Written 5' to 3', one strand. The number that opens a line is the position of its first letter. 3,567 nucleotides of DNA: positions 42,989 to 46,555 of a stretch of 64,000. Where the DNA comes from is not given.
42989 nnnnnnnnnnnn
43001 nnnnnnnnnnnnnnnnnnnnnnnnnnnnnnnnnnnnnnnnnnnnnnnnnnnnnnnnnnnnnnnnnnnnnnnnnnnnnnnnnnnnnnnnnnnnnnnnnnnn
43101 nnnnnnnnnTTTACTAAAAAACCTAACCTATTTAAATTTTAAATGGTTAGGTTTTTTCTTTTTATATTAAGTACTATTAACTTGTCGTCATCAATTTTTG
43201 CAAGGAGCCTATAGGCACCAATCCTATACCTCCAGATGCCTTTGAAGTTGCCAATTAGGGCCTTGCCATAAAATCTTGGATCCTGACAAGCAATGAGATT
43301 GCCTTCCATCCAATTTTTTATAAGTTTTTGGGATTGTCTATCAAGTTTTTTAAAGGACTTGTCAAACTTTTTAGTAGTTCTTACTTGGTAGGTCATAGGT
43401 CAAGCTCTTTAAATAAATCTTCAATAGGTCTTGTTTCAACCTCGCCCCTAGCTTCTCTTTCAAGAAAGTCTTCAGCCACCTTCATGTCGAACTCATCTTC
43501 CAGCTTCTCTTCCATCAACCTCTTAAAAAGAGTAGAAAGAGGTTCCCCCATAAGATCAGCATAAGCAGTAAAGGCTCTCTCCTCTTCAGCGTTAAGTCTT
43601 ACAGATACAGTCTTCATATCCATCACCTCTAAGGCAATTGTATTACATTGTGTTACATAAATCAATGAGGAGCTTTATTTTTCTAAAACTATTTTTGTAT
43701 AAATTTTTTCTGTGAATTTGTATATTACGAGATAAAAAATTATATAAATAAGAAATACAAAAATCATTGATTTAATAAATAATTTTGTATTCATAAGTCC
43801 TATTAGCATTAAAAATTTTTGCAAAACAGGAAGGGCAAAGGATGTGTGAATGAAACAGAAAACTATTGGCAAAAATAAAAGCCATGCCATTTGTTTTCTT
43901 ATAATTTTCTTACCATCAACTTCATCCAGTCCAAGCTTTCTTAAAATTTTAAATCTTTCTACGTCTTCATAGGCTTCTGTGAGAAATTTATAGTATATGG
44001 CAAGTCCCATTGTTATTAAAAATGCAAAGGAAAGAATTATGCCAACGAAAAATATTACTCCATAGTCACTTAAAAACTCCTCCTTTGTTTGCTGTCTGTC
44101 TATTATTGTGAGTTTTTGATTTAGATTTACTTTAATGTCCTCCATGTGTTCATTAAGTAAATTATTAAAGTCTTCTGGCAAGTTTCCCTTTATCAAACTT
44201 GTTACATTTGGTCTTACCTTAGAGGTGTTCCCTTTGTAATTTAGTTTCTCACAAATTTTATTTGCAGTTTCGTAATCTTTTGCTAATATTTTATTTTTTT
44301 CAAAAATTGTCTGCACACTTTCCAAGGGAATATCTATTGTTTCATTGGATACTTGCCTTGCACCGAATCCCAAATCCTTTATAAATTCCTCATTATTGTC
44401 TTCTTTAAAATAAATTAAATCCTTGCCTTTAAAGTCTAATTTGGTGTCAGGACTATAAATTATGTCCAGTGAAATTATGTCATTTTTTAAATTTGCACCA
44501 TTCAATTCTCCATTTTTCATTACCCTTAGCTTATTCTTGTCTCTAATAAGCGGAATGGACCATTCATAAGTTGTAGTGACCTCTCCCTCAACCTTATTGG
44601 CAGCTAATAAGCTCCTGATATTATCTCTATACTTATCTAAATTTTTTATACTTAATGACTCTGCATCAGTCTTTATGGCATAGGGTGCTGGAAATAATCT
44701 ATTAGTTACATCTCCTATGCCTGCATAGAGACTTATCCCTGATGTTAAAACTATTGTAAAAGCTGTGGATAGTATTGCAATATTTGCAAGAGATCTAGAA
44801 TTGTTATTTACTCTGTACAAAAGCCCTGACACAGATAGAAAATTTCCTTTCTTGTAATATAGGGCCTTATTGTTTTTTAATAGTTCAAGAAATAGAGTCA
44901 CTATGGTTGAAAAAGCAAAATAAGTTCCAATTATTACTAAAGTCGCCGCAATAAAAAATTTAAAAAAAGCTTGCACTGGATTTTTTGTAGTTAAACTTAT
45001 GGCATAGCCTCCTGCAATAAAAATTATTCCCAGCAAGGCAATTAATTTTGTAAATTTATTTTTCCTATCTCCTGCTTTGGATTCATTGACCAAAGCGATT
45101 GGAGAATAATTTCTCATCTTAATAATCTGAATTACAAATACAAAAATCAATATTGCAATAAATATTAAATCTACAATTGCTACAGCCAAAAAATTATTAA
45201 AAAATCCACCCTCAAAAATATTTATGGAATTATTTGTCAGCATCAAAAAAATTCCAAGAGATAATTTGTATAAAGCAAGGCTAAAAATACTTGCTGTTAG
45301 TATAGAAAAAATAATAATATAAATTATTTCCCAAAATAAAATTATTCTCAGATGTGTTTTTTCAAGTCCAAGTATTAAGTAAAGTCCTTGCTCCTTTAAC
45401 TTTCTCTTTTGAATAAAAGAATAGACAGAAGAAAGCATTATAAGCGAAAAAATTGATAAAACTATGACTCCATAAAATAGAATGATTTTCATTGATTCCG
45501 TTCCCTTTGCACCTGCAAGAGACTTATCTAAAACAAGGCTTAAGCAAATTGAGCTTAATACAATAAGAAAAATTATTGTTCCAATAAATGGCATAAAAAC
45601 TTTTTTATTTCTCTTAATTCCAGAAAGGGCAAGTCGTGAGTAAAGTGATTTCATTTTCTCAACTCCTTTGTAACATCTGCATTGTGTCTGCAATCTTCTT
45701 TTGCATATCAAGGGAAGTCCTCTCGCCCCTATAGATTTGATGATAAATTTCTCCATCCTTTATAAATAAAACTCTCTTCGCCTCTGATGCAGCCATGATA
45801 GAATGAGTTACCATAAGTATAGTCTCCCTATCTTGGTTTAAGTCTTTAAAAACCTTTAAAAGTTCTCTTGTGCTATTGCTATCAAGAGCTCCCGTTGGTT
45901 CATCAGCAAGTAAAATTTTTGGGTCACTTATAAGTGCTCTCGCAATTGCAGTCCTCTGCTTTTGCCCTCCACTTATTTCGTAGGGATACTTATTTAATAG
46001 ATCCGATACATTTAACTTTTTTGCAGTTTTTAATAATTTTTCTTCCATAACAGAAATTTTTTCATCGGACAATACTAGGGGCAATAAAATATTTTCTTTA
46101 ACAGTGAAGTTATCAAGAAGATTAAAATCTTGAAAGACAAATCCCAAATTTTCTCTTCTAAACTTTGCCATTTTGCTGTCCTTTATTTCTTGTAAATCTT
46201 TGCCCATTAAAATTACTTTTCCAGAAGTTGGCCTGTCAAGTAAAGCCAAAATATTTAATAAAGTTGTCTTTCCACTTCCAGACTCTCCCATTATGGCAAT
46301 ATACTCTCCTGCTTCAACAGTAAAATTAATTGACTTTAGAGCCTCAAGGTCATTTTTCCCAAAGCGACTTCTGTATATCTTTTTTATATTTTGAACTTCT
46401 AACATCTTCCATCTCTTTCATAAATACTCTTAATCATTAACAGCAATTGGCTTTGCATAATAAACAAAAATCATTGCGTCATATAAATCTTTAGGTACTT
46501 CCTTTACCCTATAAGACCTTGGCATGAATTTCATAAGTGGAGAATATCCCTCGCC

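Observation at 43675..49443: BceRS/BceAB-type peptide-antibiotic module with an embedded exported Ere-family hydrolase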

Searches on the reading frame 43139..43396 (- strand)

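Call 3: search_protein_families(library=pfam, proteins=[window:43139-43396:-], max_evalue=0.01)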
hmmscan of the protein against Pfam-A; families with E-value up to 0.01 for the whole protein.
window:43139-43396:- (85 aa): 1 family
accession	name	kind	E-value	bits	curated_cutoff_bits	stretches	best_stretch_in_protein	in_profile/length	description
PF05016.21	ParE_toxin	-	2.4e-07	31.7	23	1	5-78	1-82/89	ParE toxin of type II toxin-antitoxin system, parDE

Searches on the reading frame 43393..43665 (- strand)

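Call 3: search_protein_families(library=pfam, proteins=[window:43393-43665:-], max_evalue=0.01)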
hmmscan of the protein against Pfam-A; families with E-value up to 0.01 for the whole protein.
window:43393-43665:- (90 aa): 1 family
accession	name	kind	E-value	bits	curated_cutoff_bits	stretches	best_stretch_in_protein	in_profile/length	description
PF19807.5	DUF6290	-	1.6e-24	86.3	27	1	17-88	1-72/72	Family of unknown function (DUF6290)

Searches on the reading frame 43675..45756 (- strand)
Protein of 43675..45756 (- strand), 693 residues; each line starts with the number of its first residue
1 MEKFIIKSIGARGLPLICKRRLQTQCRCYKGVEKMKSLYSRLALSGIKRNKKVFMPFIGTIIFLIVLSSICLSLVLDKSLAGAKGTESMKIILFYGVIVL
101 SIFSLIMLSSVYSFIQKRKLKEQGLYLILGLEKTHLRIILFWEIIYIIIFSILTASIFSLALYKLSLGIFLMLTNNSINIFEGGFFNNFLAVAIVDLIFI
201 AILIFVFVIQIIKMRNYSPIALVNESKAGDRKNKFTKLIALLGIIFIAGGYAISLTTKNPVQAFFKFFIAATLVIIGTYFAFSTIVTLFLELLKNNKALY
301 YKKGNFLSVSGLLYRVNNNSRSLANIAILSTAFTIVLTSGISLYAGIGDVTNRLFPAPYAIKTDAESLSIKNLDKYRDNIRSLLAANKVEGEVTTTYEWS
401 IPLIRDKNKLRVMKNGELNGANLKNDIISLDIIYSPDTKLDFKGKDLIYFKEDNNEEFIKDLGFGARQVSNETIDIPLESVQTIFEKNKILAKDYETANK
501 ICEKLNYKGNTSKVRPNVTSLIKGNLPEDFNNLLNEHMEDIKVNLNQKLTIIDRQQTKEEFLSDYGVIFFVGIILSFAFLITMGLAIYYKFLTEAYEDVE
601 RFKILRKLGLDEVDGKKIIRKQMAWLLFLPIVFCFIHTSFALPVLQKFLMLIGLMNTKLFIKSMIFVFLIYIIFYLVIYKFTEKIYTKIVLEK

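Call 3: search_protein_families(library=pfam, proteins=[window:43675-45756:-], max_evalue=0.01)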
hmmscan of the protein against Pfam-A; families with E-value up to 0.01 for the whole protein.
window:43675-45756:- (693 aa): 1 family
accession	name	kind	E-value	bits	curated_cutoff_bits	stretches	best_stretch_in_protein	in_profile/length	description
PF02687.27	FtsX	-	0.00011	22.7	25.5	1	96-219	4-120/120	FtsX-like permease C-terminal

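Call 4: search_protein_families(library=ncbifam, proteins=[window:43675-45756:-], max_evalue=0.01)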
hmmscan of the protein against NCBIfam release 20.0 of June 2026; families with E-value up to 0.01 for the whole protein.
window:43675-45756:- (693 aa): 0 families

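Call 55: search_protein_families(library=padloc, proteins=[window:43675-45654:-], max_evalue=0.001)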
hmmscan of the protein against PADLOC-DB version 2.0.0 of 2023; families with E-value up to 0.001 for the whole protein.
window:43675-45654:- (659 aa): 0 families

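Call 56: search_solved_structures(query=window:43675-45654:-, max_evalue=0.01)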
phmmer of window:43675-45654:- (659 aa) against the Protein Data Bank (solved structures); distinct sequences matched with E-value up to 0.01: 2.
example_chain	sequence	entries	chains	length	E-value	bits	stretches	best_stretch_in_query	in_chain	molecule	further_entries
9ugg_E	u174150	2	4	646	8.3e-26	94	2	14-315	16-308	Lantibiotic ABC transporter permease PsdB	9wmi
7tcg_A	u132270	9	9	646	1.6e-16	63.3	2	507-656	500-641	Bacitracin export permease protein BceB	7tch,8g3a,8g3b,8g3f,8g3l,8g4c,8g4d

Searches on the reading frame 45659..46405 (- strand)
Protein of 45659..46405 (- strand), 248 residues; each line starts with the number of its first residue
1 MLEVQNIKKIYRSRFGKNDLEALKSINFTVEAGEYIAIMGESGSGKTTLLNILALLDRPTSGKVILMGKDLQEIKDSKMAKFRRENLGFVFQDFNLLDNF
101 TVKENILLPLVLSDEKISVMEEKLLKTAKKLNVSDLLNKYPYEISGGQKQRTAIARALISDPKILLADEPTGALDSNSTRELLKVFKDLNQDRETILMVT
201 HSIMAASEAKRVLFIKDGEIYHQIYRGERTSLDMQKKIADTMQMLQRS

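Call 3: search_protein_families(library=pfam, proteins=[window:45659-46405:-], max_evalue=0.01)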
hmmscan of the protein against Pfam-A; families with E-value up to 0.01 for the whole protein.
window:45659-46405:- (248 aa): 13 families
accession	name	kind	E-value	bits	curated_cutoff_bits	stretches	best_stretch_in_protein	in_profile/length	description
PF00005.33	ABC_tran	-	1.6e-37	129.6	25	1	23-171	1-136/137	ABC transporter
PF13304.12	AAA_21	-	3.8e-09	37.5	27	1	79-202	194-299/304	AAA domain, putative AbiEii toxin, Type IV TA system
PF20720.3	nSTAND3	-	0.00053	20.1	27.2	1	30-78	14-61/155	Novel STAND NTPase 3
PF13476.12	AAA_23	-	0.00068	20.8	27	0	24-54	13-40/201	AAA domain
PF01637.24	ATPase_2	-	0.0008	19.7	33.2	1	22-130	7-111/225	ATPase domain predominantly from Archaea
PF13555.12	AAA_29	-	0.0015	18.7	27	1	30-56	19-46/61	P-loop containing region of AAA domain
PF13175.12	AAA_15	-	0.0022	18.1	32.1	0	26-100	19-83/374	AAA ATPase domain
PF02463.25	SMC_N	-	0.0031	17.4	40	0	34-213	25-209/220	RecF/RecN/SMC N terminal domain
PF05729.18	NACHT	-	0.0036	17.6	26.7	0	35-55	2-22/167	NACHT domain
PF13401.12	AAA_22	-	0.0038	18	27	0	36-57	8-29/130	AAA domain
PF13191.12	AAA_16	-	0.0039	18.2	32.6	0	30-62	19-58/167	AAA ATPase domain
PF03193.22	RsgA_GTPase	-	0.004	17.4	30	1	19-54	93-127/174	RsgA GTPase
PF04665.18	Pox_A32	-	0.0093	15.9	22.8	0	36-53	16-33/242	Poxvirus A32 protein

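Call 4: search_protein_families(library=ncbifam, proteins=[window:45659-46405:-], max_evalue=0.01)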
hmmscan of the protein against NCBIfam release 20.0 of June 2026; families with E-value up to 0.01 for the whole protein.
window:45659-46405:- (248 aa): 193 families (the best 25 are shown)
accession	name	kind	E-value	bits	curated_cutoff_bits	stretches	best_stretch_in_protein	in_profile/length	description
TIGR03608.1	L_ocin_972_ABC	subfamily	1.4e-70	236.9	254.85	1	4-215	1-206/206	putative bacteriocin export ABC transporter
TIGR02211.1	LolD_lipo_ex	equivalog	5.2e-66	222.3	307.75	1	1-221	1-220/221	lipoprotein-releasing ABC transporter ATP-binding protein LolD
NF038007.1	ABC_ATP_DarD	equivalog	6.1e-64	215.5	375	1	1-220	1-218/218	darobactin export ABC transporter ATP-binding protein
NF007826.0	PRK10535.1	equivalog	2.4e-60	204.5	966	1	1-232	4-233/648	macrolide ABC transporter ATP-binding protein/permease MacB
TIGR02673.1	FtsE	equivalog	1.4e-58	198.1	264.85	1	1-218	1-213/214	cell division ATP-binding protein FtsE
TIGR02982.1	heterocyst_DevA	subfamily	1.3e-53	181.8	295.8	1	2-220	2-219/220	ABC exporter ATP-binding subunit, DevA family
TIGR02314.1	ABC_MetN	equivalog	4.7e-53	180.4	499.7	1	1-223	1-222/343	methionine ABC transporter ATP-binding protein MetN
NF008639.0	PRK11629.1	equivalog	2e-51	174.7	360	1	2-223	7-227/234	lipoprotein-releasing ABC transporter ATP-binding protein LolD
TIGR02315.1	ABC_phnC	equivalog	3.1e-50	170.9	266.1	1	1-223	1-227/243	phosphonate ABC transporter ATP-binding protein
NF040933.2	ABC_arch_GlcV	equivalog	3.3e-49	167.7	450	1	3-221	4-221/357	glucose ABC transporter ATP-binding protein GlcV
NF007879.0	PRK10584.1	equivalog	6.6e-49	166.7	336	1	2-221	7-225/228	putative ABC transporter ATP-binding protein YbbA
TIGR00968.1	3a0106s01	subfamily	2e-46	158.5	342.75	1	5-221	4-210/237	sulfate ABC transporter ATP-binding protein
TIGR04521.1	ECF_ATPase_2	equivalog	1.3e-45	155.7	330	1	3-223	2-226/279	energy-coupling factor transporter ATPase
TIGR01186.1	proV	subfamily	2.7e-45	155.1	326.6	1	22-221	8-209/363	betaine/proline/choline family ABC transporter ATP-binding protein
TIGR03265.1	PhnT2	equivalog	8.5e-45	153.5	457.7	1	3-221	6-214/353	putative 2-aminoethylphosphonate ABC transporter ATP-binding protein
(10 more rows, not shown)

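Call 55: search_protein_families(library=padloc, proteins=[window:45659-46405:-], max_evalue=0.001)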
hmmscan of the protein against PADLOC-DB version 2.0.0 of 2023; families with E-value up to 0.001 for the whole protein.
window:45659-46405:- (248 aa): 11 families
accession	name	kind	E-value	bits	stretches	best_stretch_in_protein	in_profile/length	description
PDLC04135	mad3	-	3.8e-29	100.4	2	133-219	253-343/374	mads_3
PDLC04140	mad8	-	2.7e-09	35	1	16-203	7-234/314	mads_8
PDLC02980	AriA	-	2.5e-08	32.3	1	138-202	232-299/304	-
PDLC04164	AriA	-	1.6e-07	29.2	0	145-217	173-249/253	-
PDLC02335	AbiLi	-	5.6e-07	26.9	1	22-203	71-238/326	AbiLi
PDLC02914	ATPase-Toprim_I-B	-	2.4e-06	25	0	155-216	196-260/443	-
PDLC00075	GajA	-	1.7e-05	21.6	1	143-227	248-333/536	AAA ATPase domain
PDLC04213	HEC-02A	-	2.2e-05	22.2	0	157-236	227-306/337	-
PDLC04176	HEC-01A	-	0.00011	19.6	0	115-216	225-333/371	-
PDLC00304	PtuA1|PtuA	-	0.0003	18.1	0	36-62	42-67/444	AAA ATPase domain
PDLC02979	AriA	-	0.00055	17.8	0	28-91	17-86/373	-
